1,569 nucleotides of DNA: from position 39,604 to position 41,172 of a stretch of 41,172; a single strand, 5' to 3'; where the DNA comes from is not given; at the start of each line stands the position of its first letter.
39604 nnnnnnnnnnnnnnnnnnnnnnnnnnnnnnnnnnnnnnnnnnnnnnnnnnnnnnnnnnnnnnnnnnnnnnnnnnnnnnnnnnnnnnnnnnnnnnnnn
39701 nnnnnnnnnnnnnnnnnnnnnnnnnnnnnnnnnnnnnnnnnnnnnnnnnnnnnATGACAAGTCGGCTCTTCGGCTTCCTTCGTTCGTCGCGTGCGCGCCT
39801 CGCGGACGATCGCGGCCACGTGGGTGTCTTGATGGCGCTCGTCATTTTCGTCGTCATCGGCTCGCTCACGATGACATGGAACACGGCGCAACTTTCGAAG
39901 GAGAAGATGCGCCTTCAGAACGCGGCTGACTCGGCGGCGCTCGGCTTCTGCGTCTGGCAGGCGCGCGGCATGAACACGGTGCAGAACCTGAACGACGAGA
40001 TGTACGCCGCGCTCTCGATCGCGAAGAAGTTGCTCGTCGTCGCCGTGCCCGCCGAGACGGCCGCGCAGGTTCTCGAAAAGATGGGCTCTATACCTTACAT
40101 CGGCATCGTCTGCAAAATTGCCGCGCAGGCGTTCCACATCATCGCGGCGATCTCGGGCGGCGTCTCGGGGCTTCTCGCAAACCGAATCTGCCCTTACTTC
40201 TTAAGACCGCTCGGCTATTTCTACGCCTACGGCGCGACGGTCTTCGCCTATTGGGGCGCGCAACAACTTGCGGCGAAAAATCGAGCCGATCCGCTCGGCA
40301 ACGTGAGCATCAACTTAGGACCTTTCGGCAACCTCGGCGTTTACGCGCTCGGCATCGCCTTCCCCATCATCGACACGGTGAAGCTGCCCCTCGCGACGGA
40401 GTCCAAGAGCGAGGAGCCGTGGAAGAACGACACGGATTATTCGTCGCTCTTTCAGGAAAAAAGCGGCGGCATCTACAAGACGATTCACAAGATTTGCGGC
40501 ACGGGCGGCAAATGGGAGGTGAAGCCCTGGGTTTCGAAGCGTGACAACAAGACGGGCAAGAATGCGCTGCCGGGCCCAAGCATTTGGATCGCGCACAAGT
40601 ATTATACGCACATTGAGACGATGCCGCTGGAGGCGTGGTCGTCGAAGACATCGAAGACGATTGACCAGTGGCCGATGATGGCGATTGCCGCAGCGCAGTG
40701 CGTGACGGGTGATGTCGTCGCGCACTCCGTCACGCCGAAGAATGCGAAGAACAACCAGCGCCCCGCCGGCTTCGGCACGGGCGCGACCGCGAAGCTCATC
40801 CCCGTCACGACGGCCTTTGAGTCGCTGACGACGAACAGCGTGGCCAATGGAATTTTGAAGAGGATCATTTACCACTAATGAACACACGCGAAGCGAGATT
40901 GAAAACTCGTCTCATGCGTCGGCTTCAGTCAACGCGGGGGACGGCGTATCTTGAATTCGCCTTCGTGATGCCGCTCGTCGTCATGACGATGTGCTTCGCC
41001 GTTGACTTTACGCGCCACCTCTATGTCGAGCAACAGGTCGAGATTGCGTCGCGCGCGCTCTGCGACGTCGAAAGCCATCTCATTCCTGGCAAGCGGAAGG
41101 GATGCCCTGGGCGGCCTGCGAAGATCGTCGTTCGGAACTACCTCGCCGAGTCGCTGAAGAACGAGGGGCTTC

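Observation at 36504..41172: Non-canonical Tad/Flp-like pilus module opening with the peptidase and three atypical pseudopilin-class genes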

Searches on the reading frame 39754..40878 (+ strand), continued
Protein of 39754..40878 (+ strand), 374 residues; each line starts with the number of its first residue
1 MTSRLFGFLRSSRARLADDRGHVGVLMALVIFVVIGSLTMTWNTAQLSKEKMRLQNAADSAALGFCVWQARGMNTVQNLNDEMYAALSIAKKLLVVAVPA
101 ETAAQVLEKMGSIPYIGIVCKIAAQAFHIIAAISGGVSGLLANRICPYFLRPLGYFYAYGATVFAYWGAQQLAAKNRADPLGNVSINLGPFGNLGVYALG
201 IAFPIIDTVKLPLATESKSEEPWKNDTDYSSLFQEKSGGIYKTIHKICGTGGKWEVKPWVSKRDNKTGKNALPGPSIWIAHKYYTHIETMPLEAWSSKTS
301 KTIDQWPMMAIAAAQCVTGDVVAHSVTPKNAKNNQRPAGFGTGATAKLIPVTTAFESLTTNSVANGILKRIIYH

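Call 63: find_encoding_contigs(protein=P0419, flank=1000, max_places=10)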
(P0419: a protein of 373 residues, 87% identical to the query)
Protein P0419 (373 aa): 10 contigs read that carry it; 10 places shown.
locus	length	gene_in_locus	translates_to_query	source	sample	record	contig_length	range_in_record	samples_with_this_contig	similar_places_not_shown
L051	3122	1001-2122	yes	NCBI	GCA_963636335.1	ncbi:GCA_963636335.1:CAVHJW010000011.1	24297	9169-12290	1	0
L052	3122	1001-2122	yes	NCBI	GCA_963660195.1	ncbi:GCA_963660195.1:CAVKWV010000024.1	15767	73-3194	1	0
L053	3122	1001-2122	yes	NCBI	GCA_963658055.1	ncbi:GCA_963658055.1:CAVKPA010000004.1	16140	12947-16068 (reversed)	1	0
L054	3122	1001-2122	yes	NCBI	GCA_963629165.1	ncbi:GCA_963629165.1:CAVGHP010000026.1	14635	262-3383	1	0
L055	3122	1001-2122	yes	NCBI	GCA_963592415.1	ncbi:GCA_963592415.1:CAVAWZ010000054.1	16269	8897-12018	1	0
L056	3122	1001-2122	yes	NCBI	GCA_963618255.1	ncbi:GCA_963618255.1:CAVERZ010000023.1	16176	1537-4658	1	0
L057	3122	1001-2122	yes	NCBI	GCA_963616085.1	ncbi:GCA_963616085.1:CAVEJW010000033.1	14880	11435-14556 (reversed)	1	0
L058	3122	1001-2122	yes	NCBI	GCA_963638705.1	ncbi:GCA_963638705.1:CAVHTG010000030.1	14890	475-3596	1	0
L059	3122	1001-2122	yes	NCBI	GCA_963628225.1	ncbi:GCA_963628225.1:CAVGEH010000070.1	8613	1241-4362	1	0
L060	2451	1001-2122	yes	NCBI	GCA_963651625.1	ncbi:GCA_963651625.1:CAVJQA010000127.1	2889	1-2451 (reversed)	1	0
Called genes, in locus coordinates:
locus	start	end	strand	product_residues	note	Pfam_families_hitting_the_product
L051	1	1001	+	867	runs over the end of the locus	PF07811:TadE (weak)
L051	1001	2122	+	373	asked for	PF13400:Tad (weak)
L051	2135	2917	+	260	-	PF07811:TadE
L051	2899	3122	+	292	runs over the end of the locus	-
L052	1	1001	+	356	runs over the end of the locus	?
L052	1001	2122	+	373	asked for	PF13400:Tad (weak)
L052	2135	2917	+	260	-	PF07811:TadE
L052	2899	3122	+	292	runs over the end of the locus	-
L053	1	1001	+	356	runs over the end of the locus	?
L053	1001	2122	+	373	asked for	PF13400:Tad (weak)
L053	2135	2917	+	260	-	PF07811:TadE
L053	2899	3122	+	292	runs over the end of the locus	-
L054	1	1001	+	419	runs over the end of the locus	?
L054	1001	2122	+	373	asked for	PF13400:Tad (weak)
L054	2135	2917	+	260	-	PF07811:TadE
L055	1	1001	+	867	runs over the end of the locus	PF07811:TadE (weak)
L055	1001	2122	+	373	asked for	PF13400:Tad (weak)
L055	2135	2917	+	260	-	PF07811:TadE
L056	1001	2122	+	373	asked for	PF13400:Tad (weak)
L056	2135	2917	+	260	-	PF07811:TadE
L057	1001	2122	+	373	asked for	PF13400:Tad (weak)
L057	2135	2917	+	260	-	PF07811:TadE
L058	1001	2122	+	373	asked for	PF13400:Tad (weak)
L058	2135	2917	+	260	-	PF07811:TadE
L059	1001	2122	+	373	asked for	PF13400:Tad (weak)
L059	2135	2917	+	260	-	PF07811:TadE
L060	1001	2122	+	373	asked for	PF13400:Tad (weak)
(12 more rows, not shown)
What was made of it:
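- MAG assemblies often break inside this gene (call 63).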

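Call 69: search_protein_families(library=ncbifam, proteins=[L001:11125-11907:+, L001:11889-12767:+, L001:12767-13564:+, L001:13625-15037:+, L001:15043-16662:+, L001:16662-17366:+, L001:17372-18256:+, L042:14682-16388:+], max_evalue=0.01)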
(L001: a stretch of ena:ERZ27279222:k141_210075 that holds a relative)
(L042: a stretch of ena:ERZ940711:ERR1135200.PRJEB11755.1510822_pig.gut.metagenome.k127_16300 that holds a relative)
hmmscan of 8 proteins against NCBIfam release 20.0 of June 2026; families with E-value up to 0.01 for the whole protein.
L001:11125-11907:+ (261 aa): 0 families

L001:11889-12767:+ (293 aa): 0 families

L001:12767-13564:+ (266 aa): 2 families
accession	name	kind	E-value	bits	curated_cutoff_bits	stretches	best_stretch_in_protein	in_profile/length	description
TIGR03177.1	pilus_cpaB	equivalog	1.2e-40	139.4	71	1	10-243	3-219/262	Flp pilus assembly protein CpaB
TIGR03170.1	flgA_cterm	equivalog_domain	0.0076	16.2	54.65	0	36-80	8-52/137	flagellar basal body P-ring formation chaperone FlgA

L001:13625-15037:+ (471 aa): 8 families
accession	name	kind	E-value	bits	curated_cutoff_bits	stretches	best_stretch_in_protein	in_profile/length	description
TIGR02516.1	type_III_yscC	equivalog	1.3e-20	73.5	238.45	1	222-444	230-459/463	type III secretion system outer membrane ring subunit SctC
TIGR02517.1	type_II_gspD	equivalog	4.9e-17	61.6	351.35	1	272-452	405-596/600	type II secretion system secretin GspD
NF011873.0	PRK15346.1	equivalog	6.4e-12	44.9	524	1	225-435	270-483/499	EscC/YscC/HrcC family type III secretion system outer membrane ring protein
TIGR02515.1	IV_pilus_PilQ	subfamily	7.9e-12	44.9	284.35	1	282-442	259-423/428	type IV pilus secretin PilQ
NF010083.0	PRK13568.1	equivalog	2.8e-08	33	554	1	320-443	292-414/419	DNA uptake porin HofQ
TIGR02519.1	pilus_MshL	equivalog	7.5e-08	31.7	250.2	1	342-443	192-287/290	pilus (MSHA type) biogenesis protein MshL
NF042912.1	Amuc_1098_fam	equivalog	9.2e-07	27.3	750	1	383-444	733-794/805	Amuc_1098 family type IV pilus outer membrane protein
NF007851.2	PRK10560.1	exception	2.1e-06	26.8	598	1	323-443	287-406/412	DNA uptake porin HofQ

L001:15043-16662:+ (540 aa): 19 families
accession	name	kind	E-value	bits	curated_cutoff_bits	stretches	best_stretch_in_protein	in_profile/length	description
TIGR03819.1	heli_sec_ATPase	hypoth_equivalog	2.1e-98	329.7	373.15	1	163-468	35-338/340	TadA family conjugal transfer-associated ATPase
TIGR02788.1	VirB11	equivalog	3.2e-65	220.2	249.95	1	188-468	3-306/308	P-type DNA transfer ATPase VirB11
TIGR02782.1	TrbB_P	equivalog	3.8e-64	216.9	304.55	1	184-476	15-298/303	P-type conjugative transfer ATPase TrbB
NF010475.0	PRK13900.1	equivalog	2.4e-57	194.5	389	2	294-468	148-322/333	type IV secretion system ATPase VirB11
NF010469.0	PRK13894.1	subfamily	2.3e-53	181.7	508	1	183-476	27-312/320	conjugal transfer ATPase TrbB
NF058587.1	archaellum_moto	equivalog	1.7e-52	178.9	550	1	162-489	129-452/527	archaellum flagellar ATPase motor FlaI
NF010407.0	PRK13833.1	subfamily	3.9e-44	151.4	499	1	187-474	26-303/323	conjugal transfer protein TrbB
NF053672.1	bindosome_BasE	exception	1e-34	120.2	1000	1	224-473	187-432/512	bindosome assembly system ATPase subunit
NF010425.0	PRK13851.1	equivalog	6.9e-30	104.1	461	1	295-453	151-310/344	type IV secretion system protein VirB11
NF041000.1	ATPase_ComGA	equivalog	9.3e-17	60.9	300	1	301-430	123-247/267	competence type IV pilus ATPase ComGA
TIGR01420.1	pilT_fam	subfamily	1.3e-14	54.1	319.1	1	190-454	12-265/343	PilT/PilU family type 4a pilus ATPase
NF007755.0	PRK10436.1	equivalog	1.2e-13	50.6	617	1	287-431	200-338/465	type II secretion system protein GspE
TIGR02533.1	type_II_gspE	equivalog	1e-12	47.5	630.25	1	284-428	221-359/486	type II secretion system ATPase GspE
TIGR02538.1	type_IV_pilB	equivalog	1.6e-12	46.8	675.65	1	287-431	297-435/564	type IV-A pilus assembly ATPase PilB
TIGR02525.1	plasmid_TraJ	equivalog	4.6e-12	45.6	368.3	1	310-466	153-308/372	plasmid transfer ATPase TraJ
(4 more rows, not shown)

L001:16662-17366:+ (235 aa): 0 families

L001:17372-18256:+ (295 aa): 1 family
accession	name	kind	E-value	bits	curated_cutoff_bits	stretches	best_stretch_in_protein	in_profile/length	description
NF053673.1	bindosome_BasF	exception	5.3e-05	21.9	1300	1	90-242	142-293/656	bindosome assembly system membrane anchoring protein BasF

L042:14682-16388:+ (569 aa): 0 families

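Call 70: search_protein_families(library=pfam, proteins=[L001:15043-15420:+, L042:14682-16388:+, L042:13609-14679:+, L042:7290-8171:+, L044:1856-2059:+], max_evalue=10)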
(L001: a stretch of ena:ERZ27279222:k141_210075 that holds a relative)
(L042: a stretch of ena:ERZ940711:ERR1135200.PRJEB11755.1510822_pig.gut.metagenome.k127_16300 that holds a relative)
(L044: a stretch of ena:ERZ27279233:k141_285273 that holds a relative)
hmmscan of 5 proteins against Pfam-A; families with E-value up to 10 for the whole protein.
L001:15043-15420:+ (126 aa): 1 family
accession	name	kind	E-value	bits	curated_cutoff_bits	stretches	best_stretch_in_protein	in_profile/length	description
PF16697.10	Yop-YscD_cpl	-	0.031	15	33.2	1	24-97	17-90/94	Inner membrane component of T3SS, cytoplasmic domain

L042:14682-16388:+ (569 aa): 2 families
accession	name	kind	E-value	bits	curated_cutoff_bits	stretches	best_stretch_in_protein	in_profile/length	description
PF13428.12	TPR_14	-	0.14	13.4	23.5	1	521-553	3-34/44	Tetratricopeptide repeat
PF00517.22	GP41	-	0.26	11.6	29.6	1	385-425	11-51/197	Retroviral envelope protein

L042:13609-14679:+ (357 aa): 0 families

L042:7290-8171:+ (294 aa): 1 family
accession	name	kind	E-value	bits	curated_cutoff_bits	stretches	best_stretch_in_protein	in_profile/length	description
PF05802.16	SctB2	-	0.19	12.6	26.5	1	8-52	41-83/162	SPI-2 type 3 secretion system translocon protein SctB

L044:1856-2059:+ (68 aa): 0 families
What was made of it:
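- On Kil-type Tad-like apparatus (Myxococcus): The N-terminal 126 aa match PF16697 (an FHA-type fold) at E=0.031, 15 bits against a cut-off of 33.2 (call 70).
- The ATPase has an N-terminal extension that is weakly FHA-like (PF16697, E=0.031, call 70).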

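Call 80: predict_structure(alignment_id=A5)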
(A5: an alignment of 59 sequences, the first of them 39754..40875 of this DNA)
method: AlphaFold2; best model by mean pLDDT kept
length: 374 residues; sequences in the alignment: 59
mean_pLDDT: 81.9   pTM: 0.72
mean pLDDT of the five models: 81.9, 81.5, 80.3, 77.8, 77.1
residues with pLDDT >= 90: 113; 70-90: 197; 50-70: 61; < 50: 3
segments of 3 or more residues with pLDDT < 50: none
pLDDT, mean of each block of 10 residues (from residue 1): 74 59 69 78 86 93 94 92 91 91 86 79 87 90 92 93 92 91 79 84 88 86 87 83 88 89 71 89 82 68 79 87 64 55 84 77 65 59
secondary structure, 60 per line:
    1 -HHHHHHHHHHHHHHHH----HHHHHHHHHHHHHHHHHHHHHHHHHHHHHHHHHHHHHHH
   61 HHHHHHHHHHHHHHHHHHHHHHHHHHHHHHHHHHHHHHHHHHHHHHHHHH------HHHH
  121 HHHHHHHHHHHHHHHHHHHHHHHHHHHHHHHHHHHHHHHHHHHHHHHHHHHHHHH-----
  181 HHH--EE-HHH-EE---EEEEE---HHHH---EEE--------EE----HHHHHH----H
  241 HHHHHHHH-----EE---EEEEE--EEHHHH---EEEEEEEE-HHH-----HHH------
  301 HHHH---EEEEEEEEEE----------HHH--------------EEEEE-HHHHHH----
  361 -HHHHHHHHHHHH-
elements in order: H2-17 H22-110 H117-175 E198-202 H206-209 E213-215 H230-235 H240-248 E259-263 H268-271 E275-282 H301-304 E308-317 E345-349 H351-356 H362-373

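Call 84: fold_search(model_id=the predicted structure, library=pdb)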
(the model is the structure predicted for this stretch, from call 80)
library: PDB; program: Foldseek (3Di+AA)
matches with E <= 10: 163; with E <= 0.001: 0
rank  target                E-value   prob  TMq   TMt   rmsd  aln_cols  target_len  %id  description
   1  5ayo                  8.8e-01  0.16  0.13  0.12  26.2       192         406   14  Crystal structure of a bacterial homologue of iron transporter ferroportin in inward-facing state (released 2015-11-04)
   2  6btx                  9.3e-01  0.14  0.13  0.13  25.6       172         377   16  Structure of a bacterial metal transporter (released 2018-09-19)
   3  6s33_A                9.3e-01  0.13  0.13  0.25  20.5       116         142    9  Ligand binding domain of the P. putida receptor PcaY_PP in complex with Protocatechuate (released 2020-10-21)
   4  6ixg_B                1.1e+00  0.14  0.14  0.20  28.0       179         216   12  Crystal structure of native apo SH3BP5 (P41) (released 2019-03-20)
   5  6s37_A                1.2e+00  0.33  0.15  0.37  19.2       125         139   10  Ligand binding domain of the P. putida receptor PcaY_PP in complex with salicylic acid (released 2020-10-21)
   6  8q3v_c                1.2e+00  0.08  0.11  0.15  26.8       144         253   17  Cryo-EM structure of the methanogenic Na+ translocating N5-methyl-H4MPT:CoM methyltransferase complex (released 2024-07-10)
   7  8hio_A                1.4e+00  0.04  0.14  0.09  29.7       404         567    9  Cryo-EM structure of the Cas12m2-crRNA binary complex (released 2023-04-12)
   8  6s3b_B                1.4e+00  0.08  0.11  0.23  20.6       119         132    9  Ligand binding domain of the P. putida receptor PcaY_PP in complex with benzoate (released 2020-10-21)
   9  8dl8_A                1.5e+00  0.12  0.14  0.12  28.1       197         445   14  Cryo-EM structure of human ferroportin/slc40 bound to Co2+ in nanodisc (released 2022-12-07)
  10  6s18_A                1.6e+00  0.10  0.13  0.24  20.5       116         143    9  Ligand binding domain of the P. putida receptor PcaY_PP in complex with glycerol (released 2020-10-21)
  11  8zar_C                1.6e+00  0.04  0.17  0.18  29.7       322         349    9  EmrAB-TolC MFS-type tripartite multidrug efflux pump FA (released 2025-04-30)
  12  8q3v_C                1.8e+00  0.07  0.11  0.15  26.8       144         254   17  Cryo-EM structure of the methanogenic Na+ translocating N5-methyl-H4MPT:CoM methyltransferase complex (released 2024-07-10)
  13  8zal_B                1.9e+00  0.07  0.22  0.23  29.6       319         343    9  EmrAB-TolC MFS-type tripartite multidrug efflux pump EA (released 2025-04-30)
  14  8wjg                  1.9e+00  0.04  0.10  0.07  23.2       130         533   18  Cryo-EM structure of URAT1(R477S) (released 2024-08-28)
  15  5i20_F                2.0e+00  0.03  0.09  0.13  26.1       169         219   17  Crystal structure of protein (released 2016-06-01)
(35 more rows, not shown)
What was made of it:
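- Tried and rejected: Foldseek of the TadG-class model gave a best E of 0.88 (call 84).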

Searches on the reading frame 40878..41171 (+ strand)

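Call 7: search_protein_families(library=pfam, proteins=[window:40878-41171:+], max_evalue=1)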
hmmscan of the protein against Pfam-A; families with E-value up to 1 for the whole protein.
window:40878-41171:+ (98 aa): 1 family
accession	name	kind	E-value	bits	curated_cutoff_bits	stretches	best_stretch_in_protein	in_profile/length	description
PF07811.17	TadE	-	9.5e-08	32.5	22.9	1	21-60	1-40/43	TadE-like protein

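Call 8: search_protein_families(library=ncbifam, proteins=[window:40878-41171:+], max_evalue=1)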
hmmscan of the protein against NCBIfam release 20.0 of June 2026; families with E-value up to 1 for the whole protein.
window:40878-41171:+ (98 aa): 0 families
